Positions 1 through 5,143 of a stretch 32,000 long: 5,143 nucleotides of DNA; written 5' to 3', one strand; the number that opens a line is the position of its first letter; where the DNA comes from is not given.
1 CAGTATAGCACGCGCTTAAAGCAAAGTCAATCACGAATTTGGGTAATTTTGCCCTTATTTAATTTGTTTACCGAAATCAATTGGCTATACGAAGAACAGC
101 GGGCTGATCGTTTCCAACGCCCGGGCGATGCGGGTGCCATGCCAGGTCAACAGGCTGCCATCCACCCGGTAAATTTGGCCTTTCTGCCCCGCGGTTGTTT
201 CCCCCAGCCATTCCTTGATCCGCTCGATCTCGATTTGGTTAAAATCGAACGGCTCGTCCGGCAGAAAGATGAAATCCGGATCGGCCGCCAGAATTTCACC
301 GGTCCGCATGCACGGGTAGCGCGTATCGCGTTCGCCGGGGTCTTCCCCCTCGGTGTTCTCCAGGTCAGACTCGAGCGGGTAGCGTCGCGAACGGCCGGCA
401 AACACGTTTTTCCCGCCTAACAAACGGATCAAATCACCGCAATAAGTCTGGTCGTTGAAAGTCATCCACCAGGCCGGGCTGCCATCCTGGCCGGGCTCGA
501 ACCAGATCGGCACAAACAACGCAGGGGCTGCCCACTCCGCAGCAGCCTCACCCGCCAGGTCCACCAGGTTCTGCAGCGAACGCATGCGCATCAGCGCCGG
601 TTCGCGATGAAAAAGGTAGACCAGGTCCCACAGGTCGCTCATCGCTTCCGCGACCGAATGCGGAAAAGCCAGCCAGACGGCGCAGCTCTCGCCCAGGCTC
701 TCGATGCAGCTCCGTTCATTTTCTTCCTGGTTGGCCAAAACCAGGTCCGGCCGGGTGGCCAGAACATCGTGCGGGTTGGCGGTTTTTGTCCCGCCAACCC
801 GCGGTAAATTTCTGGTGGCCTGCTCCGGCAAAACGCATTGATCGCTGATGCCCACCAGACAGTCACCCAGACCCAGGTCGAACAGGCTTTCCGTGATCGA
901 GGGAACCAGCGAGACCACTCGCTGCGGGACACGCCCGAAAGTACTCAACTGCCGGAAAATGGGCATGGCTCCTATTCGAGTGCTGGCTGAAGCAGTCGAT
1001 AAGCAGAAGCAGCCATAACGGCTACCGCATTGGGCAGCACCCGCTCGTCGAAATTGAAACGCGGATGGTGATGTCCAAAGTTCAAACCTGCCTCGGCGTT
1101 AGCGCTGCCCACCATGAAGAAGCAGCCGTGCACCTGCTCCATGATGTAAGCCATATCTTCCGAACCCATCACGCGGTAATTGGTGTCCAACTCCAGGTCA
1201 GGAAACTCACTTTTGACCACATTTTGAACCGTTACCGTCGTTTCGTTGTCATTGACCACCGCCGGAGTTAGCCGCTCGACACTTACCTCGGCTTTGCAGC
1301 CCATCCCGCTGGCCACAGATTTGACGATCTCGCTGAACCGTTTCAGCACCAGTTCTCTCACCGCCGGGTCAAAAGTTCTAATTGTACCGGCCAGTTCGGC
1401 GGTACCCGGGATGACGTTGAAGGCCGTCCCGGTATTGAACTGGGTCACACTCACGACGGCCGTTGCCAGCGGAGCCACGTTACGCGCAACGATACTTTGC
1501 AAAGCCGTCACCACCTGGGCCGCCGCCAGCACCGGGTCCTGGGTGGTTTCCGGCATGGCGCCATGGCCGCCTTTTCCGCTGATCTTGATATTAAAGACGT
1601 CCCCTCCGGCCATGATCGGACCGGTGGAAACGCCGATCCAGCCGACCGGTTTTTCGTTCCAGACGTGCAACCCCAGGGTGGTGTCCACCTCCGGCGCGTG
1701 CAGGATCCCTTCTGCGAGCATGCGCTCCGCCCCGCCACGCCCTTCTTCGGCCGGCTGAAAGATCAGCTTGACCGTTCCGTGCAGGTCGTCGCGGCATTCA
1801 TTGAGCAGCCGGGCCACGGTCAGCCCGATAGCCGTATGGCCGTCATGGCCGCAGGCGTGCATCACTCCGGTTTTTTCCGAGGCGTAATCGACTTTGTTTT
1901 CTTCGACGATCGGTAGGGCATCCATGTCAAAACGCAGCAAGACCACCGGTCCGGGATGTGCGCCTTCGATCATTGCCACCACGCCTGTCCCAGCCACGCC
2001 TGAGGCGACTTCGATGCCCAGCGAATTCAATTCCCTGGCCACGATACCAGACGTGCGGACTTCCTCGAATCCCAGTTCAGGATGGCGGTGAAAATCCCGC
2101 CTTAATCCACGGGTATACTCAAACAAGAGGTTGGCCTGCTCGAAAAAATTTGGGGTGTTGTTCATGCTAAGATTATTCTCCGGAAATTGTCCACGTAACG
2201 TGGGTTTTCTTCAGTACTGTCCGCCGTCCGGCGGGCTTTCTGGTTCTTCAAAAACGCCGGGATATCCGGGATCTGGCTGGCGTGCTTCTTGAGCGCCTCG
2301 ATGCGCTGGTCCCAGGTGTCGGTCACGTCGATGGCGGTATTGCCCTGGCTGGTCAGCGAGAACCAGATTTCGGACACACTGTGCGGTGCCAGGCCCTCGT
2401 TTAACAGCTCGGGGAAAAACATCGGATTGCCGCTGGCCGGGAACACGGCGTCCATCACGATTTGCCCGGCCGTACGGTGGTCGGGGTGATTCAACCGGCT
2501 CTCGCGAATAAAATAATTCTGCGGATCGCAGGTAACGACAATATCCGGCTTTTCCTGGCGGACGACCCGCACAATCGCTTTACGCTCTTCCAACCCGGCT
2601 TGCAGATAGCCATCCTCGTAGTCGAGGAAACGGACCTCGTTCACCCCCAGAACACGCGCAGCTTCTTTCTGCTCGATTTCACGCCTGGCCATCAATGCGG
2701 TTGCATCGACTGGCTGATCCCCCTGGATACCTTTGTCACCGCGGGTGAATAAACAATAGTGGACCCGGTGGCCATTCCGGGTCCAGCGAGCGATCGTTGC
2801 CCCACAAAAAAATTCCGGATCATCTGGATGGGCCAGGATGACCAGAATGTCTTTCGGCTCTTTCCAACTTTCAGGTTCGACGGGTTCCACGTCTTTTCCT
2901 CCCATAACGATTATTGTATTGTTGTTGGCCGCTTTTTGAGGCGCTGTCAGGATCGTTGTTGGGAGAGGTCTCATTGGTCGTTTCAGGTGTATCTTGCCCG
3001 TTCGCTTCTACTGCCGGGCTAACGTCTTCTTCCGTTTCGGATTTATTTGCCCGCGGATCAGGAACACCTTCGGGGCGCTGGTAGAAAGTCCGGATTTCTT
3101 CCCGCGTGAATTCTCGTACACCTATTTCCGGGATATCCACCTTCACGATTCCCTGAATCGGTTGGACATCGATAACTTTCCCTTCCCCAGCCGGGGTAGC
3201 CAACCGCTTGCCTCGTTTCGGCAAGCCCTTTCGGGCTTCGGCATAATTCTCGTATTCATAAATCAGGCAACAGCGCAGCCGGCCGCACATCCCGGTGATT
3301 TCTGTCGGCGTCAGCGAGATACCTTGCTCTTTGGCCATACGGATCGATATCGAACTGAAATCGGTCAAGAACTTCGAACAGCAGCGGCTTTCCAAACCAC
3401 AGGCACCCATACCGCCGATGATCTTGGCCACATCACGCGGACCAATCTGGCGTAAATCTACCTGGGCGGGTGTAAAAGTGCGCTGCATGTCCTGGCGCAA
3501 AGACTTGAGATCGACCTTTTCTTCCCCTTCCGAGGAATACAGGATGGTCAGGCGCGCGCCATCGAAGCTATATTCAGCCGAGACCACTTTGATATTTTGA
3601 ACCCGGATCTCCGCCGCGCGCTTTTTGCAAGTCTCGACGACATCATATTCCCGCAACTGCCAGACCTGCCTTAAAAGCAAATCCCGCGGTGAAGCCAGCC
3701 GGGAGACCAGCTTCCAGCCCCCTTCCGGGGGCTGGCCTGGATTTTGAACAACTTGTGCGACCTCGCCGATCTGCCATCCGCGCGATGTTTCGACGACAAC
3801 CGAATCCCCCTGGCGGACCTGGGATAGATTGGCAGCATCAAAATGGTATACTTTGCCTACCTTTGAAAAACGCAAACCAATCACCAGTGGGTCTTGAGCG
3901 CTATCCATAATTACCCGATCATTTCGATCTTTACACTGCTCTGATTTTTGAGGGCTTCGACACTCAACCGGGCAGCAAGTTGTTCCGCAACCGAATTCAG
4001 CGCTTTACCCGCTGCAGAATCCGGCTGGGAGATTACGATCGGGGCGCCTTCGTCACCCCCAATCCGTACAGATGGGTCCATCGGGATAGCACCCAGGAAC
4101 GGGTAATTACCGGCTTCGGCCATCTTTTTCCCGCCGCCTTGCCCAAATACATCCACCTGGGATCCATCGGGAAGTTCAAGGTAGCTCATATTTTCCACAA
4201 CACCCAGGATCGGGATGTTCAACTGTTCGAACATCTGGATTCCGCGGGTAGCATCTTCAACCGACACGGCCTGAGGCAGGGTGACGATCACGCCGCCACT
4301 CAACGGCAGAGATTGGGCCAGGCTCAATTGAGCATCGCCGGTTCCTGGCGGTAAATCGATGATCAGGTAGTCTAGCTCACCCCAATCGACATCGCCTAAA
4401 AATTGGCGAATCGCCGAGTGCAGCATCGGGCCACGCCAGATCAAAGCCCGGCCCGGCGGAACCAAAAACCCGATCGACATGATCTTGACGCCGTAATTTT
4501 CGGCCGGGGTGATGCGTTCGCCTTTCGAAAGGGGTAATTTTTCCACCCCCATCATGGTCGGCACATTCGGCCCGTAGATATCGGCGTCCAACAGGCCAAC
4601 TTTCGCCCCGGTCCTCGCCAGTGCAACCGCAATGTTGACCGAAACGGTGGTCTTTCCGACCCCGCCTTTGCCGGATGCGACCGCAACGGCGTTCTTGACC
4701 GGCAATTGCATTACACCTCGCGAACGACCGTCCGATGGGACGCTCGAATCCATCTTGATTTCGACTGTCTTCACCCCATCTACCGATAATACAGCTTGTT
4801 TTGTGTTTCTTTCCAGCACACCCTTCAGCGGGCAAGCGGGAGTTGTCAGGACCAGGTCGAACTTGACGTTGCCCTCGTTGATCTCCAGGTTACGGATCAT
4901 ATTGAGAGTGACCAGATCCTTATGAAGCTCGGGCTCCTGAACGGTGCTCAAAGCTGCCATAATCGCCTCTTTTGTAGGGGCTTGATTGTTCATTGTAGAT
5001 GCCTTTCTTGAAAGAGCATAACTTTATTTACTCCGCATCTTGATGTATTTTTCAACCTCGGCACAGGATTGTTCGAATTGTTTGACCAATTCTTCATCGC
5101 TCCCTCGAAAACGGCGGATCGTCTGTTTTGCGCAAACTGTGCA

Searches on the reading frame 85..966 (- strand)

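Call 59: search_protein_families(library=pfam, proteins=[window:85-966:-], max_evalue=0.00001)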
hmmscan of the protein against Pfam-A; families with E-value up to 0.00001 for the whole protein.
window:85-966:- (293 aa): 1 family
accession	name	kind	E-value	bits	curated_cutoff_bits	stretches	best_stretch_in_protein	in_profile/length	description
PF01497.23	Peripla_BP_2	-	5.2e-13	49.4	27.5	1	17-270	1-233/235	Periplasmic binding protein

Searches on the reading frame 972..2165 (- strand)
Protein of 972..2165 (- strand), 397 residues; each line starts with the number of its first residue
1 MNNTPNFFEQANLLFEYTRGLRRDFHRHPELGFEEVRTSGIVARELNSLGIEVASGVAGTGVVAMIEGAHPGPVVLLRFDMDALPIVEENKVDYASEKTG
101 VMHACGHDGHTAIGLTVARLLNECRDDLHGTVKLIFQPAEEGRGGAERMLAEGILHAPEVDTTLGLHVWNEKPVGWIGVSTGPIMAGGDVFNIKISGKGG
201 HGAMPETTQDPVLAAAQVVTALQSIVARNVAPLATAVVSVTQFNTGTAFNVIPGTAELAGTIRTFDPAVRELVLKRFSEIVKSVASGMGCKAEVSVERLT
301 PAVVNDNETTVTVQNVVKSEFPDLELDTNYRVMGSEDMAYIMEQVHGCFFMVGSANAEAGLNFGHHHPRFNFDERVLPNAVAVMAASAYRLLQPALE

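Call 59: search_protein_families(library=pfam, proteins=[window:972-2165:-], max_evalue=0.00001)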
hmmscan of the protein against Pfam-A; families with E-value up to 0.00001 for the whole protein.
window:972-2165:- (397 aa): 2 families
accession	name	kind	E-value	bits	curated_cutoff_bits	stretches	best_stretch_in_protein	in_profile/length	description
PF01546.33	Peptidase_M20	-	2.8e-39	135.6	24.6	1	76-388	1-204/206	Peptidase family M20/M25/M40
PF07687.19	M20_dimer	-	2.2e-11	44.1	21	1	191-285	9-103/107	Peptidase dimerisation domain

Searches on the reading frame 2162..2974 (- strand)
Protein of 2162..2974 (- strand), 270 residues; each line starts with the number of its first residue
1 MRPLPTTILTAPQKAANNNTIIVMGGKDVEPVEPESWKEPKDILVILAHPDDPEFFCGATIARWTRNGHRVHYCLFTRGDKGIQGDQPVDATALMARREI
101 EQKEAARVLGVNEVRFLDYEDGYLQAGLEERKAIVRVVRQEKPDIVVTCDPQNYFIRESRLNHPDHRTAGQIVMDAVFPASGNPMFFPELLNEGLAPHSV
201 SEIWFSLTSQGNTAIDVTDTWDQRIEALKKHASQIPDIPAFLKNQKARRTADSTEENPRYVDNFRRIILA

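Call 59: search_protein_families(library=pfam, proteins=[window:2162-2974:-], max_evalue=0.00001)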
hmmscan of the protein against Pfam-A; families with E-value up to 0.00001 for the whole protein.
window:2162-2974:- (270 aa): 1 family
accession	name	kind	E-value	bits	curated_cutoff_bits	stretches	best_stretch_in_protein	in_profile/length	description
PF02585.22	PIG-L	-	4.7e-34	118.1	28.2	1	44-177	1-129/129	GlcNAc-PI de-N-acetylase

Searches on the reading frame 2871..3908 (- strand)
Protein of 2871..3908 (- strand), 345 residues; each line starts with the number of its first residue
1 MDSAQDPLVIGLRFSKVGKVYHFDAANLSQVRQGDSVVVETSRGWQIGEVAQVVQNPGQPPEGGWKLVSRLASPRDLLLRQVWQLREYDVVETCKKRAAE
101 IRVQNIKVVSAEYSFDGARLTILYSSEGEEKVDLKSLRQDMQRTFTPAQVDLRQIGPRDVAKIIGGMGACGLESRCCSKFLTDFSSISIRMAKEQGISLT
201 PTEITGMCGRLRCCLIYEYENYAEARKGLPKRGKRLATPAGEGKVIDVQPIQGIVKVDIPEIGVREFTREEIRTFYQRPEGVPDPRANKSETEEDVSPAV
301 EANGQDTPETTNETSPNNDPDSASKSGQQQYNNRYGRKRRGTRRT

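Call 59: search_protein_families(library=pfam, proteins=[window:2871-3908:-], max_evalue=0.00001)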
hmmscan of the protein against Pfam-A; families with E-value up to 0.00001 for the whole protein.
window:2871-3908:- (345 aa): 1 family
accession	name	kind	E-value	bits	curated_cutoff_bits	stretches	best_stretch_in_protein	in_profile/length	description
PF04468.17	PSP1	-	2.7e-13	50.5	27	1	67-155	2-86/86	PSP1 C-terminal conserved region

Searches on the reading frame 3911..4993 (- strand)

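Call 59: search_protein_families(library=pfam, proteins=[window:3911-4993:-], max_evalue=0.00001)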
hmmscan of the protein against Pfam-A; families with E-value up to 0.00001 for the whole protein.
window:3911-4993:- (360 aa): 6 families
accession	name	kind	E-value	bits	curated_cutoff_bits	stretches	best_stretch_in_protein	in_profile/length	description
PF10609.15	ParA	-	2.5e-97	325.6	27.1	1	99-339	2-245/246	NUBPL iron-transfer P-loop NTPase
PF01883.24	FeS_assembly_P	-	1.9e-21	76.5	23.5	1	8-79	1-73/73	Iron-sulfur cluster assembly protein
PF01656.29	CbiA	-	3.4e-15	56.6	25.4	1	103-311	1-117/125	CobQ/CobB/MinD/ParA nucleotide binding domain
PF13614.12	AAA_31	-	9.5e-12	45.6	27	1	102-151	3-51/177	AAA domain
PF02374.21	ArsA_ATPase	-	1.6e-07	31.3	24.3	0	105-138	5-38/305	Anion-transporting ATPase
PF09140.17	MipZ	-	9.8e-07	28.8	20.7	1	103-139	3-39/262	ATPase MipZ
